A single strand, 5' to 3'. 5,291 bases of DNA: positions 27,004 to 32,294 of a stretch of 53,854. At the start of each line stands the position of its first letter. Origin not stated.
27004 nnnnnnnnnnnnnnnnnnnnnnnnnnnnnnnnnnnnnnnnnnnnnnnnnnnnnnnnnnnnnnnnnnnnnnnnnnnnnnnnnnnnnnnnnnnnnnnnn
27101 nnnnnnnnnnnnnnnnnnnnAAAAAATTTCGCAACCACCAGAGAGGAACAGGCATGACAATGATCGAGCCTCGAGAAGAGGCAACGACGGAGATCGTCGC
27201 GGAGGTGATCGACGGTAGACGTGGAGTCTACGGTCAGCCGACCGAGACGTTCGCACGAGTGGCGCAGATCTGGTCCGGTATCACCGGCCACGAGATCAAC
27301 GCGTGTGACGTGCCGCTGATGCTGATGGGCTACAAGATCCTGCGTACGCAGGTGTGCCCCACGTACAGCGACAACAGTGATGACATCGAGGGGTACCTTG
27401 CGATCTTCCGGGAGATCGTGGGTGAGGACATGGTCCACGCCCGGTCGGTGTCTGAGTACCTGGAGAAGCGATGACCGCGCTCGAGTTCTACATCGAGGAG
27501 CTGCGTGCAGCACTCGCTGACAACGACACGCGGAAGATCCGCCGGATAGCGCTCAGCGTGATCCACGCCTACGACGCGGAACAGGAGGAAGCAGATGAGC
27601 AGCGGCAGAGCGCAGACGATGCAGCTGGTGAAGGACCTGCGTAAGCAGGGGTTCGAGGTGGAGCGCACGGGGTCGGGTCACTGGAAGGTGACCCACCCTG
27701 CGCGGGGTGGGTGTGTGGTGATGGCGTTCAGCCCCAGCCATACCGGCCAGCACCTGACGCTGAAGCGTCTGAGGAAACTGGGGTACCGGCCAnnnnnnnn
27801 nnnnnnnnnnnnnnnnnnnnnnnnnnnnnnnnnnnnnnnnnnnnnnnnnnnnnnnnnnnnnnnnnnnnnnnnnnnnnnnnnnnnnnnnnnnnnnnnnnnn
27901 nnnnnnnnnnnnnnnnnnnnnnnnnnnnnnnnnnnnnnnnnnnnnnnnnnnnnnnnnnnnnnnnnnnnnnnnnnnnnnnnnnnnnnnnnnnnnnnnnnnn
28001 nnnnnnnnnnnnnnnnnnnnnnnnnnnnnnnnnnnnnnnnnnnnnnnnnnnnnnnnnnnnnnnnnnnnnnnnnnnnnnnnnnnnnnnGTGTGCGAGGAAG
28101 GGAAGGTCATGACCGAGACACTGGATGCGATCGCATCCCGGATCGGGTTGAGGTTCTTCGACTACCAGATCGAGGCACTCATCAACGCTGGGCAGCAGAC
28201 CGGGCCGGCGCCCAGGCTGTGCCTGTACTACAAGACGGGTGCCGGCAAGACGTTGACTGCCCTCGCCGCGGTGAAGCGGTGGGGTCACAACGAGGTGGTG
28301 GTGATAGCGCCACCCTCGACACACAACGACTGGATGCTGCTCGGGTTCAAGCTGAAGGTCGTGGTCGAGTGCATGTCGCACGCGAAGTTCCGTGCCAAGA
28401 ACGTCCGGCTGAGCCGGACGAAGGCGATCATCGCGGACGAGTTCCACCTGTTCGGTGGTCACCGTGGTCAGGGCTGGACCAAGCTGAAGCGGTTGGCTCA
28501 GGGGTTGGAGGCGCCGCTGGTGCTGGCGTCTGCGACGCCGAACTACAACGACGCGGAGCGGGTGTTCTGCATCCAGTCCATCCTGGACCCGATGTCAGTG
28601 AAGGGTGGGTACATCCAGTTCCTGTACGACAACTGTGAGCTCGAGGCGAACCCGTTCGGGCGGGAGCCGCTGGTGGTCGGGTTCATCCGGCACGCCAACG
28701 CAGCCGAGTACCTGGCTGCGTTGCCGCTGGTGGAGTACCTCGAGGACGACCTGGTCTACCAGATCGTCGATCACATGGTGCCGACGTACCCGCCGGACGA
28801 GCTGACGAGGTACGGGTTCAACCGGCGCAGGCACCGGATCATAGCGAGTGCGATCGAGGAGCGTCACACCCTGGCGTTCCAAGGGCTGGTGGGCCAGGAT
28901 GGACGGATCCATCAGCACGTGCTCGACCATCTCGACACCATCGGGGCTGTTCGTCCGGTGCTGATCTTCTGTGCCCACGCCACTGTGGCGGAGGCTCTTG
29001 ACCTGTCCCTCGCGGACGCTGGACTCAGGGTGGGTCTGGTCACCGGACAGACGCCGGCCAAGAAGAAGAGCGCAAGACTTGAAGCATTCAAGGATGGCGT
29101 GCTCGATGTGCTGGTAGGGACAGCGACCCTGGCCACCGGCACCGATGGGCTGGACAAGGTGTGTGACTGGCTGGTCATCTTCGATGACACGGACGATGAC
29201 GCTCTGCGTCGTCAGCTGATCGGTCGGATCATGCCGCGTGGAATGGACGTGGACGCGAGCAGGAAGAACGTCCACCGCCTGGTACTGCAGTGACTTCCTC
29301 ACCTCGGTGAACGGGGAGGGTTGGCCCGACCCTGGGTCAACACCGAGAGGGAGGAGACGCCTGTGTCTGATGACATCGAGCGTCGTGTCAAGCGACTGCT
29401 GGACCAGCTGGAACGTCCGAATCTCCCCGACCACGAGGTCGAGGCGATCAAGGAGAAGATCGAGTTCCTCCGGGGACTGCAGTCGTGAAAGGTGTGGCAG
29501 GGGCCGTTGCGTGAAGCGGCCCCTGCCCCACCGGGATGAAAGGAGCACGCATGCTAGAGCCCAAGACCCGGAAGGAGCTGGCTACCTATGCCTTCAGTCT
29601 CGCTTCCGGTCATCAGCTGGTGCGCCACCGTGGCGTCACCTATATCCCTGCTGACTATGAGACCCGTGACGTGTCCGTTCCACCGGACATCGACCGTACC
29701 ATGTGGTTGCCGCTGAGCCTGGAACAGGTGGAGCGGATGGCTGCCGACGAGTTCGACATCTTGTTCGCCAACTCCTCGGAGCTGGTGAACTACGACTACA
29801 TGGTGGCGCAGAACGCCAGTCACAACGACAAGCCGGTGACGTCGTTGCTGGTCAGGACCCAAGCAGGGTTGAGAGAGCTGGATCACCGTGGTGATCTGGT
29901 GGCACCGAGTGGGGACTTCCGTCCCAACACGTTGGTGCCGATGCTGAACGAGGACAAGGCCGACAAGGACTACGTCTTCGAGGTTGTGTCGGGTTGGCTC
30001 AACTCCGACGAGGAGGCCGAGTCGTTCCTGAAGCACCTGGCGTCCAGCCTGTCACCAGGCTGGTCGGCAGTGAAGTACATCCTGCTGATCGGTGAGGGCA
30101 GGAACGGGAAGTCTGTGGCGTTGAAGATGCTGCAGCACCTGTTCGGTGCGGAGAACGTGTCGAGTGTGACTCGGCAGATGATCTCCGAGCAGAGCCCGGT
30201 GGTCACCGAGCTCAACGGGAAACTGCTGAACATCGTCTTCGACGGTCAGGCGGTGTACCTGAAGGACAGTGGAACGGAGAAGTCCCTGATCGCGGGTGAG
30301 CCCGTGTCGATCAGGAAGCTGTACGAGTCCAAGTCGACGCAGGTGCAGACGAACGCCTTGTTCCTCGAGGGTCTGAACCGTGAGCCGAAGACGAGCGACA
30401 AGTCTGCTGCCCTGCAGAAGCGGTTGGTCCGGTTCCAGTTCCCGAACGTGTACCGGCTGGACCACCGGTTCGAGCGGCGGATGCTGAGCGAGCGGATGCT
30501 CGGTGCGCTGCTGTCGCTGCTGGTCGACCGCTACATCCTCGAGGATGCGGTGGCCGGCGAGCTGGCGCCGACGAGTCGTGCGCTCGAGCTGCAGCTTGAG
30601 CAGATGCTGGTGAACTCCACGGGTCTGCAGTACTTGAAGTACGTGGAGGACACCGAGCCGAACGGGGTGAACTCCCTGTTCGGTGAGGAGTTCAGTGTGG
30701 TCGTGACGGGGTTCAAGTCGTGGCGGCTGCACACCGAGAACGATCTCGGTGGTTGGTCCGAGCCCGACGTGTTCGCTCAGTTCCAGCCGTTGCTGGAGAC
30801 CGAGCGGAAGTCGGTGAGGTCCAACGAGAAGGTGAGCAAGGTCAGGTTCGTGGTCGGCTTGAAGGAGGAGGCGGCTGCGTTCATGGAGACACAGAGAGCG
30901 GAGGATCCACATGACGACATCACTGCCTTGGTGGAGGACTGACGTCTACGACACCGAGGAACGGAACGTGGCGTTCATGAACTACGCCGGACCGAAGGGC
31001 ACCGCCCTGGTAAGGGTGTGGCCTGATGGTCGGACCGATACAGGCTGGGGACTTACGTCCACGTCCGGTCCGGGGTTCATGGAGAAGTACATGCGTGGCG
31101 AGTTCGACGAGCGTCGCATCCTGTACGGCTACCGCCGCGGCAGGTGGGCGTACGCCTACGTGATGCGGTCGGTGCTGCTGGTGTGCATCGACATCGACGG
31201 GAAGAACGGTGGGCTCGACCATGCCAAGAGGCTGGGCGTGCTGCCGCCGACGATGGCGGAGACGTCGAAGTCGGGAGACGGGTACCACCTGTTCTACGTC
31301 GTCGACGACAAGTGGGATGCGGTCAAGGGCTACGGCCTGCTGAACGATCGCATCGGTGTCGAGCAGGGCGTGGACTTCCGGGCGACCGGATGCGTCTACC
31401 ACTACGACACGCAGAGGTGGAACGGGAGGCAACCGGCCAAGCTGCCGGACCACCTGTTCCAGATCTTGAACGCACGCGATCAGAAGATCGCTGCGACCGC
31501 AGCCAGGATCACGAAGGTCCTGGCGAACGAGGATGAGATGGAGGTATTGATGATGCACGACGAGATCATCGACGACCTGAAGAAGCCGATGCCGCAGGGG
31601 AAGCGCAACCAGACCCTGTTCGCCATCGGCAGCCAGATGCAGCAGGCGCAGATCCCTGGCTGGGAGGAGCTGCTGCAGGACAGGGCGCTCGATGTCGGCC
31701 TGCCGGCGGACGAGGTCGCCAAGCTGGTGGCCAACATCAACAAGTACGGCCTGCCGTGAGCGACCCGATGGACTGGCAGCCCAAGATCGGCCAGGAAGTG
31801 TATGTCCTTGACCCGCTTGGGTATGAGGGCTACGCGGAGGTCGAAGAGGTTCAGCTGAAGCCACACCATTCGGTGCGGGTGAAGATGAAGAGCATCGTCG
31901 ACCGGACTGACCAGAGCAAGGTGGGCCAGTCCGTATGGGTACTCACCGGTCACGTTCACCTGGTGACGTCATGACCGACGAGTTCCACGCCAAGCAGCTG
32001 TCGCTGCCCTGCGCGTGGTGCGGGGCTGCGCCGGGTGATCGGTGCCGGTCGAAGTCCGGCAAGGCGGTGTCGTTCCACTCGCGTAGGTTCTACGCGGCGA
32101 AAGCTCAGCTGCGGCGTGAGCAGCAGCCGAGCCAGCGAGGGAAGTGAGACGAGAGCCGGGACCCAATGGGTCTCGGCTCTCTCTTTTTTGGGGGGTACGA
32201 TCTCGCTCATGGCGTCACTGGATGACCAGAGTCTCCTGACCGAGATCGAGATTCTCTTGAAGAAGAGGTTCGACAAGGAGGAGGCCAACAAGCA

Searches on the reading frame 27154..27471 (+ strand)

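Call 36: search_protein_families(library=pfam, proteins=[window:27154-27471:+], max_evalue=0.05)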
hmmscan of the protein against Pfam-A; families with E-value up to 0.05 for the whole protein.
window:27154-27471:+ (106 aa): 1 family
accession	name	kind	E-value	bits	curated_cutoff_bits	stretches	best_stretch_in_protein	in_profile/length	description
PF19905.4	DUF6378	-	1.7e-16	60.6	27.1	1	16-88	7-80/81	Domain of unknown function (DUF6378)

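Call 37: search_protein_families(library=phrogs, proteins=[window:27154-27471:+], max_evalue=0.01)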
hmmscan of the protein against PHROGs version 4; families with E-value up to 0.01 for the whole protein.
window:27154-27471:+ (106 aa): 6 families
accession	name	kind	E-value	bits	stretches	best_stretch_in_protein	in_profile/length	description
phrog_474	-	other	7.5e-14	53.3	1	12-91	134-213/274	phosphofructokinase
phrog_1167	-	other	2.9e-10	41.6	1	16-93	11-89/169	phosphofructokinase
phrog_6328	-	unknown function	9e-08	33.6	1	13-84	164-237/249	-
phrog_1597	-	unknown function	2e-06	29.4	1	11-84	102-175/189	-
phrog_6342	-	unknown function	0.00072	20.7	1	1-98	43-142/236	-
phrog_18396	-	unknown function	0.0015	19.6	1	7-90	157-246/248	-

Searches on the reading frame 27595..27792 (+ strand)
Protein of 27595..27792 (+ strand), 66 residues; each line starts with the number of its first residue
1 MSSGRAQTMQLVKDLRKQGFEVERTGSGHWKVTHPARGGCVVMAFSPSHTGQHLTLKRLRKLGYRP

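Call 36: search_protein_families(library=pfam, proteins=[window:27595-27792:+], max_evalue=0.05)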
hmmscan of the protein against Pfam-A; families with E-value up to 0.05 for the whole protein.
window:27595-27792:+ (66 aa): 1 family
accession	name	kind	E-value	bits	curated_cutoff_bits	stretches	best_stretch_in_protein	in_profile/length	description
PF07927.17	HicA_toxin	-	6.4e-06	26.6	27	1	10-59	3-52/58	HicA toxin of bacterial toxin-antitoxin,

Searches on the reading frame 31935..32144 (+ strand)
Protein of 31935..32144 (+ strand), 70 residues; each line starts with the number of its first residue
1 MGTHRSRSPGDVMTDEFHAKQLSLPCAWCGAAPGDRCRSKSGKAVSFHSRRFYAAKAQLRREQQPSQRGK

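Call 36: search_protein_families(library=pfam, proteins=[window:31935-32144:+], max_evalue=0.05)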
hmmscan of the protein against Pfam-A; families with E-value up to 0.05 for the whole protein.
window:31935-32144:+ (70 aa): 1 family
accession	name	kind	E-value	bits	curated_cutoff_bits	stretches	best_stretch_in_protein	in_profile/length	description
PF24623.2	Phage_zn_bind_8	-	1.2e-10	41.4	24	1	18-65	6-54/57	Putative DNA-binding phage zinc finger domain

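Call 37: search_protein_families(library=phrogs, proteins=[window:31935-32144:+], max_evalue=0.01)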
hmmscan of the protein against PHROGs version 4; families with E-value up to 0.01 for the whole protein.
window:31935-32144:+ (70 aa): 4 families
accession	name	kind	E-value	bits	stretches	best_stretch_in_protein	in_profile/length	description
phrog_16825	-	unknown function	2.9e-06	28.4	1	25-65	16-56/86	-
phrog_5500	-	unknown function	1.1e-05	26.3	1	25-54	16-45/72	-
phrog_8924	-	unknown function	1.9e-05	25.9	1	4-64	158-220/223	-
phrog_2080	-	unknown function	0.0022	19.4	1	11-56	3-56/87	-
